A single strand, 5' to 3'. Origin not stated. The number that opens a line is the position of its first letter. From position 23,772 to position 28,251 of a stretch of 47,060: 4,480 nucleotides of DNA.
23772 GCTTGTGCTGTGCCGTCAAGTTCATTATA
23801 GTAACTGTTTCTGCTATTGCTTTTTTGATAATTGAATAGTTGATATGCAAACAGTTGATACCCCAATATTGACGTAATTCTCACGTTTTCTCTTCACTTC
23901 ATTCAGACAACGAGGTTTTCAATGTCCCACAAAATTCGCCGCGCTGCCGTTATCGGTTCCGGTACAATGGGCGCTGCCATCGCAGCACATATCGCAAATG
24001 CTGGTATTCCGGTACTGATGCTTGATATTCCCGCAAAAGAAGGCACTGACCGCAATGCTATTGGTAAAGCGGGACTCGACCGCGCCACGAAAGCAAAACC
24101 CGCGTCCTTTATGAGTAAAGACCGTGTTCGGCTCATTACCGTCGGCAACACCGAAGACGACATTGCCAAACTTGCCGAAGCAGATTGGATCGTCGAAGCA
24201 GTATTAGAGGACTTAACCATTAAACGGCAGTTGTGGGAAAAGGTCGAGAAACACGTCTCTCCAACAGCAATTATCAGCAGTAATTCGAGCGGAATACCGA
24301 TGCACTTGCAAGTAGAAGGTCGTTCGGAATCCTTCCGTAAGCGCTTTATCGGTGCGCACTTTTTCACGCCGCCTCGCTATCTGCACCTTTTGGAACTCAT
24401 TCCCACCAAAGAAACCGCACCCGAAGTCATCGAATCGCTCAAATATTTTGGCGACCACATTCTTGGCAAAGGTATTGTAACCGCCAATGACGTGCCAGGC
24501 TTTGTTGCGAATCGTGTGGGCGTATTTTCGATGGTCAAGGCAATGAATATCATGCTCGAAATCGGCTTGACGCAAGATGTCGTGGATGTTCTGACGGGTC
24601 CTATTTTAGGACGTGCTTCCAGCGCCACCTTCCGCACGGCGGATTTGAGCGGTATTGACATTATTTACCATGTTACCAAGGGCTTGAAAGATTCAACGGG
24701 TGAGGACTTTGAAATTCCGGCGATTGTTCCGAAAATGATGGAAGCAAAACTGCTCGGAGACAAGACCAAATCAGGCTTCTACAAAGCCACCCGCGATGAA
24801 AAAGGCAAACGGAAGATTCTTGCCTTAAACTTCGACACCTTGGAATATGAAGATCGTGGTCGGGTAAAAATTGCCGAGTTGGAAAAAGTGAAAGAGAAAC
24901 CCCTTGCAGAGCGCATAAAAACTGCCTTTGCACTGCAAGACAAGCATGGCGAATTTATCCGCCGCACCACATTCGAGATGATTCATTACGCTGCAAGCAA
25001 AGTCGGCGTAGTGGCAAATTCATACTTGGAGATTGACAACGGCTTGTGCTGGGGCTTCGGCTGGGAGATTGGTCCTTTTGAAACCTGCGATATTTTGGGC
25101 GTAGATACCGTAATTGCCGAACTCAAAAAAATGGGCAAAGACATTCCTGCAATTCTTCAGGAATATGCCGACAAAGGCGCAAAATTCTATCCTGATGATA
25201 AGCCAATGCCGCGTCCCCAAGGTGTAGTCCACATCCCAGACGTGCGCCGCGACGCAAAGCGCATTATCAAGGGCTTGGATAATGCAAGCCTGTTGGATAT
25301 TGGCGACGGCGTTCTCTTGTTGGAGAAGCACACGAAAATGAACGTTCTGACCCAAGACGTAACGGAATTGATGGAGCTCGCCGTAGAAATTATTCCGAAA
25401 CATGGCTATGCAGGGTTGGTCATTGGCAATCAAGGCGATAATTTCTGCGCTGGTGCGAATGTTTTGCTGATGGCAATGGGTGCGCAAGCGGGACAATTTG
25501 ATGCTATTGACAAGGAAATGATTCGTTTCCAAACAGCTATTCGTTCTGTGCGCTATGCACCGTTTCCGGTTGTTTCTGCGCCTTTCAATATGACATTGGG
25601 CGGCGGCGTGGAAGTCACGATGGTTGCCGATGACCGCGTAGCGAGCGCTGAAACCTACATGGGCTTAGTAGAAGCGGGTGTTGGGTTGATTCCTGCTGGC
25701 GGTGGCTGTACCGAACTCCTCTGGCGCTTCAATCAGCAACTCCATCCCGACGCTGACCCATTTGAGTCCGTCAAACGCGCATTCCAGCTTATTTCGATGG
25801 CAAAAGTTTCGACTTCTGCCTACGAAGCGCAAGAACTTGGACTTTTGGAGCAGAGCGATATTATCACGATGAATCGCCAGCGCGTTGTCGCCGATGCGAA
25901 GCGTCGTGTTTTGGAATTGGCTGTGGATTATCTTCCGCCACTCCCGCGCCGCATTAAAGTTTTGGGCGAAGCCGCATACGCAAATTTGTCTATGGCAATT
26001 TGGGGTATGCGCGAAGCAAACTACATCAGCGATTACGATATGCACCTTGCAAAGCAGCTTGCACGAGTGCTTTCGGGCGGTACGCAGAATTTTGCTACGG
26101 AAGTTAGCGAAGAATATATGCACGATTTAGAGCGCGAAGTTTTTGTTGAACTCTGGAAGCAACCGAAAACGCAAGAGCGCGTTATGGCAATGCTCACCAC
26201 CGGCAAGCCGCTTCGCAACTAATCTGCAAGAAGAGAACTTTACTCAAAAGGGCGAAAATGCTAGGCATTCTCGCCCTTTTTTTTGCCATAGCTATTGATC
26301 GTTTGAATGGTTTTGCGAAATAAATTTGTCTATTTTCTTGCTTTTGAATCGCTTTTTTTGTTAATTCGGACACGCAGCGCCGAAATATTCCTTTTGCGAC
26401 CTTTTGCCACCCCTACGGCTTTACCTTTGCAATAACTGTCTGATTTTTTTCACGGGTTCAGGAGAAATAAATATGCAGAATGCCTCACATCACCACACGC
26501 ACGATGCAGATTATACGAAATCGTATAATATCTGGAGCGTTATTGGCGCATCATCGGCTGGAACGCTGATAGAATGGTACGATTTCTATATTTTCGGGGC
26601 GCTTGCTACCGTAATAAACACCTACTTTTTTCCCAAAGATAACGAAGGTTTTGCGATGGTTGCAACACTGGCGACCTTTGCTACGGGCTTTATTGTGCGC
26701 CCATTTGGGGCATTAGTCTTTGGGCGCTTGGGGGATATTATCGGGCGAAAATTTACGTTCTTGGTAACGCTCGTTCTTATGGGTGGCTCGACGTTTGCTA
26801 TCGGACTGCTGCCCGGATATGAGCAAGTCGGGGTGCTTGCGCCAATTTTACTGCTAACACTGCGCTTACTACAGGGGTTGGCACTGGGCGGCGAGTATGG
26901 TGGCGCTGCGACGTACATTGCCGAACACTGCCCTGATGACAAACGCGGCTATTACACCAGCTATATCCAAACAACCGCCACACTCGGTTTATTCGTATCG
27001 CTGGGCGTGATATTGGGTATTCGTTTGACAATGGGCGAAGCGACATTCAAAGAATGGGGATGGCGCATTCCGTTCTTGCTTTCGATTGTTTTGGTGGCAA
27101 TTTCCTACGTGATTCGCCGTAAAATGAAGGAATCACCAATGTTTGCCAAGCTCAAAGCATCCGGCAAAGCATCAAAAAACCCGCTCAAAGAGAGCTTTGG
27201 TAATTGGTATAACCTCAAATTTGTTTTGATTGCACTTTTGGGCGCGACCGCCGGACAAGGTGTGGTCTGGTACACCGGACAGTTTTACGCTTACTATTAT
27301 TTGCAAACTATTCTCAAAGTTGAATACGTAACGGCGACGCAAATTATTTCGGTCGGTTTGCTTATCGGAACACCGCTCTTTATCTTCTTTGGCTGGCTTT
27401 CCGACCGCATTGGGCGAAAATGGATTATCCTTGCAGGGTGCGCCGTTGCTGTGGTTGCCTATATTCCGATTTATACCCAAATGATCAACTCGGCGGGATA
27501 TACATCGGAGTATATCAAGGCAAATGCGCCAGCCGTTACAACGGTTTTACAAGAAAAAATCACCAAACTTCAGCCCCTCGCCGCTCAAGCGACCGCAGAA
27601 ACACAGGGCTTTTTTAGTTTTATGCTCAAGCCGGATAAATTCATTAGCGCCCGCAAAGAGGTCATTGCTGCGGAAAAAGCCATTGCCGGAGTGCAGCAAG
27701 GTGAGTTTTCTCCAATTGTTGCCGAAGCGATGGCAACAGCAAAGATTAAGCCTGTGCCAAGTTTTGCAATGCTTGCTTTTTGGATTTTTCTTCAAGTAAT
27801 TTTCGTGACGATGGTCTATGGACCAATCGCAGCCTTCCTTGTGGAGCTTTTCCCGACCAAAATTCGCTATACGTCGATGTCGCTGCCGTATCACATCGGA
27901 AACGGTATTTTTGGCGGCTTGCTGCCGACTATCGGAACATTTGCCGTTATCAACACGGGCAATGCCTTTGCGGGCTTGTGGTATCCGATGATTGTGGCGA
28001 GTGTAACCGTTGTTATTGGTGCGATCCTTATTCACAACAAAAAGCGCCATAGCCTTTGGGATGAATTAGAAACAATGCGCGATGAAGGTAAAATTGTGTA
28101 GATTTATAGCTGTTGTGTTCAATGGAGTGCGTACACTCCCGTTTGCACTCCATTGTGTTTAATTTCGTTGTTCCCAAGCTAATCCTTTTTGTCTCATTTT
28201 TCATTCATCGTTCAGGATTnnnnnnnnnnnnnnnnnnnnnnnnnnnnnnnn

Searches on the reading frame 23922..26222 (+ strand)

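Call 19: search_protein_families(library=pfam, proteins=[window:23922-26222:+], max_evalue=0.01)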
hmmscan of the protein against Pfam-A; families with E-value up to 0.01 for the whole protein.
window:23922-26222:+ (766 aa): 6 families
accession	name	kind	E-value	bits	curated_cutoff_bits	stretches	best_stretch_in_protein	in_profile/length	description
PF02737.24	3HCDH_N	-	6.9e-42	143.8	22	1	8-190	2-179/180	3-hydroxyacyl-CoA dehydrogenase, NAD binding domain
PF00725.27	3HCDH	-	1e-17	64.8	22.1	2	193-288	1-96/97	3-hydroxyacyl-CoA dehydrogenase, C-terminal domain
PF16113.10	ECH_2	-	1.8e-10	41.3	27.2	1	463-597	2-137/335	Enoyl-CoA hydratase/isomerase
PF00378.25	ECH_1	-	1e-09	38.5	27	1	467-597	11-138/251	Enoyl-CoA hydratase/isomerase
PF03446.21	NAD_binding_2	-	0.00053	20.5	21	1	9-79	3-68/161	NAD binding domain of 6-phosphogluconate dehydrogenase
PF01266.30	DAO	-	0.0041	17.1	27.9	0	8-46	2-43/353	FAD dependent oxidoreductase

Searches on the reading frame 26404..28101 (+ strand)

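Call 19: search_protein_families(library=pfam, proteins=[window:26404-28101:+], max_evalue=0.01)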
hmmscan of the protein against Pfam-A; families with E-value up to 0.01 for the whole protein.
window:26404-28101:+ (565 aa): 2 families
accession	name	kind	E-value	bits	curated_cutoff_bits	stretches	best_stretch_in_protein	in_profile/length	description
PF00083.30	Sugar_tr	-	2.5e-35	122.7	22.3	1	49-361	5-341/452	Sugar (and other) transporter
PF07690.21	MFS_1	-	2.9e-29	102.5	33.4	2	60-357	11-286/347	Major Facilitator Superfamily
